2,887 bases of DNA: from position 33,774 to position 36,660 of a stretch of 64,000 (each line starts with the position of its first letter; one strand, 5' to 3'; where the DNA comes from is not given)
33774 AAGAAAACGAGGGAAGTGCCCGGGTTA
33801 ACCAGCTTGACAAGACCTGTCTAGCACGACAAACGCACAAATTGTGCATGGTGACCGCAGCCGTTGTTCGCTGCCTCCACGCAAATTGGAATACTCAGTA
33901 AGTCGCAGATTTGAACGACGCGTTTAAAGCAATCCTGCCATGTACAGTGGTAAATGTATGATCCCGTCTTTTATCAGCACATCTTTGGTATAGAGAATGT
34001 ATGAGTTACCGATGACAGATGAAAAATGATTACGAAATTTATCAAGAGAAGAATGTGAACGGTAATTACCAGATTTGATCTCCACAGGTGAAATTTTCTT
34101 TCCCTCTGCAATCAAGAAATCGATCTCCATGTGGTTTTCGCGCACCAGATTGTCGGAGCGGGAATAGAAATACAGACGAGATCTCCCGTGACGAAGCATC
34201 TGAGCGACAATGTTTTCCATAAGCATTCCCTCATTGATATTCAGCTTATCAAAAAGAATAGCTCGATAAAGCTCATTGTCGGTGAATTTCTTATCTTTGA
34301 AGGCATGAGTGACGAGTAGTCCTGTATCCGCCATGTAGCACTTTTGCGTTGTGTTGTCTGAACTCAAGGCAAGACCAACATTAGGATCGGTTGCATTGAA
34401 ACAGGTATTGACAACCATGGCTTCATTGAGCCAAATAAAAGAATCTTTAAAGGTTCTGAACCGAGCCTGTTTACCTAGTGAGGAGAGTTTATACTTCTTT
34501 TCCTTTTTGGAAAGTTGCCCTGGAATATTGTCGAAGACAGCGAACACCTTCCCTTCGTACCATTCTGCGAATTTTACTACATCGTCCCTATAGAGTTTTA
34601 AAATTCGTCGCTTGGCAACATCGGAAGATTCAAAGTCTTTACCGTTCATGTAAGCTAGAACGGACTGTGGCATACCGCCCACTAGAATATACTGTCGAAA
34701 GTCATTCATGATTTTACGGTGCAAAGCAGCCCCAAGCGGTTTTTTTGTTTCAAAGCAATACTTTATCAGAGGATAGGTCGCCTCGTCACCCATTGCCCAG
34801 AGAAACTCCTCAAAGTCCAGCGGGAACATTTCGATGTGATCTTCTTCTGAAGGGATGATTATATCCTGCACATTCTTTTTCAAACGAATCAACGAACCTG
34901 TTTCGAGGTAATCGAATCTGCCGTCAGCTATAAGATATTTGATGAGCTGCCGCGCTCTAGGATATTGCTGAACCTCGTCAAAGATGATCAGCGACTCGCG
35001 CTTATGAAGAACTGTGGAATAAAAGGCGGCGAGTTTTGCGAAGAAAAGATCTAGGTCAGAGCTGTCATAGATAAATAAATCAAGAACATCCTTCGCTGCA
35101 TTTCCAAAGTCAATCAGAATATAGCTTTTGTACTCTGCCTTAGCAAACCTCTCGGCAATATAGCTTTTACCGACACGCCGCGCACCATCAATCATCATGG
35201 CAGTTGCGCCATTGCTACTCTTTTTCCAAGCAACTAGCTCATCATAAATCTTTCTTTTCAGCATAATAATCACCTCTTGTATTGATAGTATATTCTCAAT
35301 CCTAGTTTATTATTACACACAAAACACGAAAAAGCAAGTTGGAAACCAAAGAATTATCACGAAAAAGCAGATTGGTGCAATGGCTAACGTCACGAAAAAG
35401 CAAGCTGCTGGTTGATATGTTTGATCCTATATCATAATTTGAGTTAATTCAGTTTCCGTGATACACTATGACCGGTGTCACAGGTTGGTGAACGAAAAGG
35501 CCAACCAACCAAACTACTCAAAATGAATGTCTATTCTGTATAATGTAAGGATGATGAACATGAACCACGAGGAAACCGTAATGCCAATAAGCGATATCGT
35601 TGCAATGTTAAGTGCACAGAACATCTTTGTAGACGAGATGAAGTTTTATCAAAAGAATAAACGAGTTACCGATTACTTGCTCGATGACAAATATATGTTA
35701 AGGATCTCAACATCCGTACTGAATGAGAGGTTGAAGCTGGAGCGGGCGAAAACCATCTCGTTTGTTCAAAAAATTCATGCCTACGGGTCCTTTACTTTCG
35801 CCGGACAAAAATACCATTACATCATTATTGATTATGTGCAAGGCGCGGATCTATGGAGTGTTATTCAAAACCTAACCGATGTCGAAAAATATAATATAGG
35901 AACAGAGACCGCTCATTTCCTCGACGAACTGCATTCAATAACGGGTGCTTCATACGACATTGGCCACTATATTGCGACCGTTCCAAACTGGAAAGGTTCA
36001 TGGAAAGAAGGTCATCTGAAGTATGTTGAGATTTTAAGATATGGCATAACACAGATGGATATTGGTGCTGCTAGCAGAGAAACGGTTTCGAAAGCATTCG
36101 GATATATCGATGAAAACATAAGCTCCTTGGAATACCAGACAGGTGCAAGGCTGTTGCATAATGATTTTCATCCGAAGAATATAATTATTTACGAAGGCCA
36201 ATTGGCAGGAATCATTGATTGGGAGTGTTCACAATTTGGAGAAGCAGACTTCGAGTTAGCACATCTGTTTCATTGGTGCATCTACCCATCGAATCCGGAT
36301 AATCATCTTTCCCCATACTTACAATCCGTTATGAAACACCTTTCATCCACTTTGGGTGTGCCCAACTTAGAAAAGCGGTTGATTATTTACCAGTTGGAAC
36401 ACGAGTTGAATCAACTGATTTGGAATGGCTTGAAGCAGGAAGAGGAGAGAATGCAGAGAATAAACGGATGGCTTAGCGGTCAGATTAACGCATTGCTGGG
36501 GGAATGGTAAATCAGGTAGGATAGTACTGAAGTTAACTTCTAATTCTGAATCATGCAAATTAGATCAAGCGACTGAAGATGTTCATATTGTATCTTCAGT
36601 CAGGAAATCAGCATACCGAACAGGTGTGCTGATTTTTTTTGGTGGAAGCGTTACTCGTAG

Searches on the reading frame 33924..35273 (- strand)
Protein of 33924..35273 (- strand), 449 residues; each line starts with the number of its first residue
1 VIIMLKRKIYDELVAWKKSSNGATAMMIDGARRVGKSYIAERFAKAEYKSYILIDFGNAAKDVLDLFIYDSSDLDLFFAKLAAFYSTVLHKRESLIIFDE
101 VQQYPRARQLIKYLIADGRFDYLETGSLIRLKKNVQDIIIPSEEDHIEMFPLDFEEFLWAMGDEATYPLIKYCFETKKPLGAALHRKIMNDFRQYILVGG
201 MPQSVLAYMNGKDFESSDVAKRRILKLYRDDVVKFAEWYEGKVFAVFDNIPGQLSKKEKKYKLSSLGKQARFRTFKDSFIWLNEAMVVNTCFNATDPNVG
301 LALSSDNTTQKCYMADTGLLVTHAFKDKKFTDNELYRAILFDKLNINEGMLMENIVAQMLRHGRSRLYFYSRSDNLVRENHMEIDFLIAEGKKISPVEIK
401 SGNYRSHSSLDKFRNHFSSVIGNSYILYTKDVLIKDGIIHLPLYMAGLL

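Call 8: search_protein_families(library=pfam, proteins=[window:33924-35273:-])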
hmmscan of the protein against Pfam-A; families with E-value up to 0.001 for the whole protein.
window:33924-35273:- (449 aa): 2 families
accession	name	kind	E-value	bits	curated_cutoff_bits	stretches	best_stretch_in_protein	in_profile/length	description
PF13635.12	DUF4143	-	1e-21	77.8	28.1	1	240-402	13-160/160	Domain of unknown function (DUF4143)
PF13173.12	AAA_14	-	1.8e-21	76.9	27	1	25-158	4-129/129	AAA domain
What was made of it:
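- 33924..36510 (.): Small third island: an AAA_14/DUF4143 ATPase (33924-35264, minus strand) and an APH-like kinase (35527-36510, plus strand). Pfam (call 8).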

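Call 16: find_encoding_contigs(protein=window:33924-35273:-, flank=10000, max_places=10)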
Protein window:33924-35273:- (449 aa): no gene with exactly this product is on record in the collection.

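Call 71: find_encoding_contigs(protein=window:33924-35264:-, flank=8000, max_places=10)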
Protein window:33924-35264:- (446 aa): 14 contigs read that carry it; 9 places shown.
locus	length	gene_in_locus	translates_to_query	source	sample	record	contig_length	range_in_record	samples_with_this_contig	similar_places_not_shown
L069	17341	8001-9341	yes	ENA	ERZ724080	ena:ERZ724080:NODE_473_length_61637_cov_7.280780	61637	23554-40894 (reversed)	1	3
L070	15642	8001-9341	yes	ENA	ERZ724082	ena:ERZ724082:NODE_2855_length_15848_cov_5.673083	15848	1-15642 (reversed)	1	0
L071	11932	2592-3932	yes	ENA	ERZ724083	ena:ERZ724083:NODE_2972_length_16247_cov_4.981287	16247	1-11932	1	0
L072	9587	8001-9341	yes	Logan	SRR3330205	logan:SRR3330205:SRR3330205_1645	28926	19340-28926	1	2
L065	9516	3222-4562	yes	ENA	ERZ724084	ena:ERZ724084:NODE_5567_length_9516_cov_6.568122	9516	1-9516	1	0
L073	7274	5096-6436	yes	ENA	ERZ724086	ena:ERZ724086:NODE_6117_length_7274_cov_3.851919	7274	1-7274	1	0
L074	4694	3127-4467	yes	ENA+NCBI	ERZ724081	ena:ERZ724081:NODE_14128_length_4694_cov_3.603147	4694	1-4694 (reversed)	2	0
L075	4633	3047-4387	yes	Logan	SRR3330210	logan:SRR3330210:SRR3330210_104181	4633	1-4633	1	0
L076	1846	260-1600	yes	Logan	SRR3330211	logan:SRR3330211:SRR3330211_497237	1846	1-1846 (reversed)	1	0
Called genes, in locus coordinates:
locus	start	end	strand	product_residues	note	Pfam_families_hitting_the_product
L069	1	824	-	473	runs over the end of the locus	PF14903:WG_beta_rep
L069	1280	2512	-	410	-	PF05977:MFS_3, PF07690:MFS_1, PF13347:MFS_2 (weak)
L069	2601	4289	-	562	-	PF01968:Hydantoinase_A (faint), PF13941:MutL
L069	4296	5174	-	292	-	-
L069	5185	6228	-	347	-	PF25984:BSH_YknX (faint)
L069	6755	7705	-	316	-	PF01636:APH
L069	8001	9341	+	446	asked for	PF13173:AAA_14, PF13635:DUF4143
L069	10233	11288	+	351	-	PF07751:Abi_2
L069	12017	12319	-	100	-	-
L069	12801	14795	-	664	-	PF09565:RE_NgoFVII (weak), PF13091:PLDc_2 (weak), PF27394:Aq_aa27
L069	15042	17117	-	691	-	PF20442:BrxL_N, PF13337:BrxL_ATPase, PF05362:Lon_C (weak)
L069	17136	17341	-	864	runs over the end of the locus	PF08665:PglZ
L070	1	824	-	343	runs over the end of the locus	?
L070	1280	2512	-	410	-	PF05977:MFS_3, PF07690:MFS_1, PF13347:MFS_2 (weak)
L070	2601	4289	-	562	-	PF01968:Hydantoinase_A (faint), PF13941:MutL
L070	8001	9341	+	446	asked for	PF13173:AAA_14, PF13635:DUF4143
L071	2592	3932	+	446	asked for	PF13173:AAA_14, PF13635:DUF4143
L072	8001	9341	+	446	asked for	PF13173:AAA_14, PF13635:DUF4143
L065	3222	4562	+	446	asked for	PF13173:AAA_14, PF13635:DUF4143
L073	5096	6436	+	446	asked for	PF13173:AAA_14, PF13635:DUF4143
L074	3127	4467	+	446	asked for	PF13173:AAA_14, PF13635:DUF4143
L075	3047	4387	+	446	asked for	PF13173:AAA_14, PF13635:DUF4143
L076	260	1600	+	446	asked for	PF13173:AAA_14, PF13635:DUF4143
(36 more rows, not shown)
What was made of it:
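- Assemblies of the same strain break at the repeat (call 71).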

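Call 81: search_protein_families(library=padloc, proteins=[window:33924-35264:-], max_evalue=0.00001)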
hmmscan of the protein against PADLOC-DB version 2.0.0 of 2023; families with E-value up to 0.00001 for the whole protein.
window:33924-35264:- (446 aa): 7 families
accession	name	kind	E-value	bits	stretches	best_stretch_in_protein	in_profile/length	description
PDLC04792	PDC-S01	-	2.6e-102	340.7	1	1-446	1-433/452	-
PDLC04786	PDC-S01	-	2e-99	331.3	1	1-445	1-431/439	-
PDLC04788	PDC-S01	-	7.7e-63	210.9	1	1-415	1-399/448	-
PDLC04787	PDC-S01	-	6.9e-23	79.2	1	2-325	11-308/412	-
PDLC04789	PDC-S01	-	7.5e-12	43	1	1-415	1-357/375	-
PDLC04790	PDC-S01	-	2.1e-11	41.2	1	19-430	26-402/422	-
PDLC04791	PDC-S01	-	3.5e-09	33.8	1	374-416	327-369/395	-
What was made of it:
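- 33924..36510 (.): The ATPase hits the PADLOC candidate defence family PDC-S01 at 2.6e-102 (call 81).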

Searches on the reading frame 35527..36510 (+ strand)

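Call 8: search_protein_families(library=pfam, proteins=[window:35527-36510:+])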
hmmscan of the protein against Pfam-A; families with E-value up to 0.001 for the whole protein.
window:35527-36510:+ (327 aa): 1 family
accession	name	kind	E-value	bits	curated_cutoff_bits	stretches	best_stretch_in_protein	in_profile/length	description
PF01636.29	APH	-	1.2e-15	58.3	23.2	1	91-252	65-215/239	Phosphotransferase enzyme family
